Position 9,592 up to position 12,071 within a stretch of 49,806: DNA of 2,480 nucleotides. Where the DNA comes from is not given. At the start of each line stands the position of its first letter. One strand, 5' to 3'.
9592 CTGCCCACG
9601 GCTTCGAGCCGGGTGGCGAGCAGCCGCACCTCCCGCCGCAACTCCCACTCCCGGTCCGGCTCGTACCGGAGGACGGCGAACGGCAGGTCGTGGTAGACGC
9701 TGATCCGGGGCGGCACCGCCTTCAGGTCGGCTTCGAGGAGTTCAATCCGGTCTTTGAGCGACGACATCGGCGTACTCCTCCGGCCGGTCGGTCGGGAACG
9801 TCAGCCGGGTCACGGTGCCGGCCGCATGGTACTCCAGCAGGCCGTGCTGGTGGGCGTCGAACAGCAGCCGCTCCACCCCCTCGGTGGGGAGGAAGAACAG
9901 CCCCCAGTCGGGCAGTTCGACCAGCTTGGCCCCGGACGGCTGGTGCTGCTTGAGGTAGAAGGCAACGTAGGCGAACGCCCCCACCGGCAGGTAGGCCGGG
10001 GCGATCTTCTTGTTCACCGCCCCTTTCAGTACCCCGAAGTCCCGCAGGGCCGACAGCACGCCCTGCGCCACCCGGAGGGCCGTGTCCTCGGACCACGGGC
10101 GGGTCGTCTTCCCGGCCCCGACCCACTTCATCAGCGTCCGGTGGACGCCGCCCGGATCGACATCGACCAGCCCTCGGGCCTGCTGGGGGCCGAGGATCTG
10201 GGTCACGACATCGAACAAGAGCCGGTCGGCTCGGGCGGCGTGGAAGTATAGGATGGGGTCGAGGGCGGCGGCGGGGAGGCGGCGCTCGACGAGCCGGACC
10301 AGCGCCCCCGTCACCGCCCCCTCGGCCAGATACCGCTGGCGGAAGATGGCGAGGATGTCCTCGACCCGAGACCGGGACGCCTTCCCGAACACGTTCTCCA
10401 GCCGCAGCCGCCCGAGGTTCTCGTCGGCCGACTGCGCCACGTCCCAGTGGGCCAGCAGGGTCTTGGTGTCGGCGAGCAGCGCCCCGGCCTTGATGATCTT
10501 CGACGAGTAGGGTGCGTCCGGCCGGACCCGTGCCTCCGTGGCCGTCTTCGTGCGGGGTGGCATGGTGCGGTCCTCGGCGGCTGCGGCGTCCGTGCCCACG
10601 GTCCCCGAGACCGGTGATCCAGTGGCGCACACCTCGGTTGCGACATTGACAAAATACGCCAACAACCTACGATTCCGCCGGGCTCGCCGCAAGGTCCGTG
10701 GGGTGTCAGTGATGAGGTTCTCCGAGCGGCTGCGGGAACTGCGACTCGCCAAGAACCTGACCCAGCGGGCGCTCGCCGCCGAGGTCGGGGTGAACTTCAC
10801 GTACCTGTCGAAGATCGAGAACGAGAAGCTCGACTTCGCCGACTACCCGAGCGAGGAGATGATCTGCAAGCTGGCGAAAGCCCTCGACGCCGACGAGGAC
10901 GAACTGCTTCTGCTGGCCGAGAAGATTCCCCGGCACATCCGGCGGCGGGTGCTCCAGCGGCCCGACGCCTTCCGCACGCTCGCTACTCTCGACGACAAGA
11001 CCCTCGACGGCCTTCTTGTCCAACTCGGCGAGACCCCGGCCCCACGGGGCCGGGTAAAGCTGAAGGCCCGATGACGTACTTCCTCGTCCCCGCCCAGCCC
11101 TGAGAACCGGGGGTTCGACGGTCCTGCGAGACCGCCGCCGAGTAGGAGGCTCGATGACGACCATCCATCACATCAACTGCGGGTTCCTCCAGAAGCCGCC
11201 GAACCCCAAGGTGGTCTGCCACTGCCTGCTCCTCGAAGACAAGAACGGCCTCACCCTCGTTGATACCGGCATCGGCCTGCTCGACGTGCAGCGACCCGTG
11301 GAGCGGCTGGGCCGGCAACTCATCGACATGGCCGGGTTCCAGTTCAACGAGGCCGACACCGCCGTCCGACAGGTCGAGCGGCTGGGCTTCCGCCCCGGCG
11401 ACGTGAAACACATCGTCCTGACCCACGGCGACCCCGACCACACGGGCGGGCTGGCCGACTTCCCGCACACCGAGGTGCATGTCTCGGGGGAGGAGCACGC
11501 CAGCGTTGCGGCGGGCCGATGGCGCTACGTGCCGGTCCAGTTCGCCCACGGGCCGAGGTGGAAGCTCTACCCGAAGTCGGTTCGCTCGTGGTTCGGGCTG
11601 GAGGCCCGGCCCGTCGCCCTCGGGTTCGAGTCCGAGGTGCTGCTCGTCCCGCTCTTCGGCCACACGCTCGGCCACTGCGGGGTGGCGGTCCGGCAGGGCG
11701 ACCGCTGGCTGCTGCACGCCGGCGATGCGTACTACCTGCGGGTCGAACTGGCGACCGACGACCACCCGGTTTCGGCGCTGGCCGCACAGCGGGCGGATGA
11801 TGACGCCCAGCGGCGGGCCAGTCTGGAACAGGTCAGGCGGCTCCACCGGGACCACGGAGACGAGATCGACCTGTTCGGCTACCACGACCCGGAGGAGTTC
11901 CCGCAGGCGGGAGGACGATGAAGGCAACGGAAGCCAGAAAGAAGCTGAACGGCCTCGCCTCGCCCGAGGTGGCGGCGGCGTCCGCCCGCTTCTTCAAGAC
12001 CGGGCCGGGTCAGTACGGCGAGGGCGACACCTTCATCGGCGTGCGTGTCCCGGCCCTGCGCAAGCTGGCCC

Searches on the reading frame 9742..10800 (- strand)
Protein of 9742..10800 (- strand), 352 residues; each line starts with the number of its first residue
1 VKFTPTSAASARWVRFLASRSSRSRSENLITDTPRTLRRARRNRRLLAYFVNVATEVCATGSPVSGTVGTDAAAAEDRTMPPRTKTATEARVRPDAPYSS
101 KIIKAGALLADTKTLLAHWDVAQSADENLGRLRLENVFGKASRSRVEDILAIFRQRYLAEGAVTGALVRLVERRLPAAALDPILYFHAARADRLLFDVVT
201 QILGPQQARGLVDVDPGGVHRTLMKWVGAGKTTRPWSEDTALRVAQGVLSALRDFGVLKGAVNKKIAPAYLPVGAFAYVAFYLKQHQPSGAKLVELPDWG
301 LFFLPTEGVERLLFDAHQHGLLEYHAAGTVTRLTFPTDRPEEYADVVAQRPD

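Call 70: search_protein_families(library=pfam, proteins=[window:9742-10800:-], max_evalue=0.0001)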
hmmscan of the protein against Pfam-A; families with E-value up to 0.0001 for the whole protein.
window:9742-10800:- (352 aa): 1 family
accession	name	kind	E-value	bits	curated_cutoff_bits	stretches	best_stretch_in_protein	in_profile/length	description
PF08849.17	BrxA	-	2.1e-23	83.4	23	1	97-275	2-176/184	BrxA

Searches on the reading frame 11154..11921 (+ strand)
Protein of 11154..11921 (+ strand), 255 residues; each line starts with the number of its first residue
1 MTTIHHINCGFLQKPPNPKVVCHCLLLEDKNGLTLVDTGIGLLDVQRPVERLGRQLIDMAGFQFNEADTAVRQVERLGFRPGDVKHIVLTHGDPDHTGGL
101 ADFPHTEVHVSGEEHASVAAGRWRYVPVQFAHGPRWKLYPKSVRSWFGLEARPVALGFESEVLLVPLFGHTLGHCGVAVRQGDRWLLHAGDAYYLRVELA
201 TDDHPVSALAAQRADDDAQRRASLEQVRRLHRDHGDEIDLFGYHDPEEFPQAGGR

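Call 70: search_protein_families(library=pfam, proteins=[window:11154-11921:+], max_evalue=0.0001)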
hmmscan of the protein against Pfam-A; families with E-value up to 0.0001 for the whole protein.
window:11154-11921:+ (255 aa): 1 family
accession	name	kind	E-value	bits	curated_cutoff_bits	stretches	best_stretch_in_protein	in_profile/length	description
PF00753.33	Lactamase_B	-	5.9e-17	62.7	22.7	1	20-213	4-179/196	Metallo-beta-lactamase superfamily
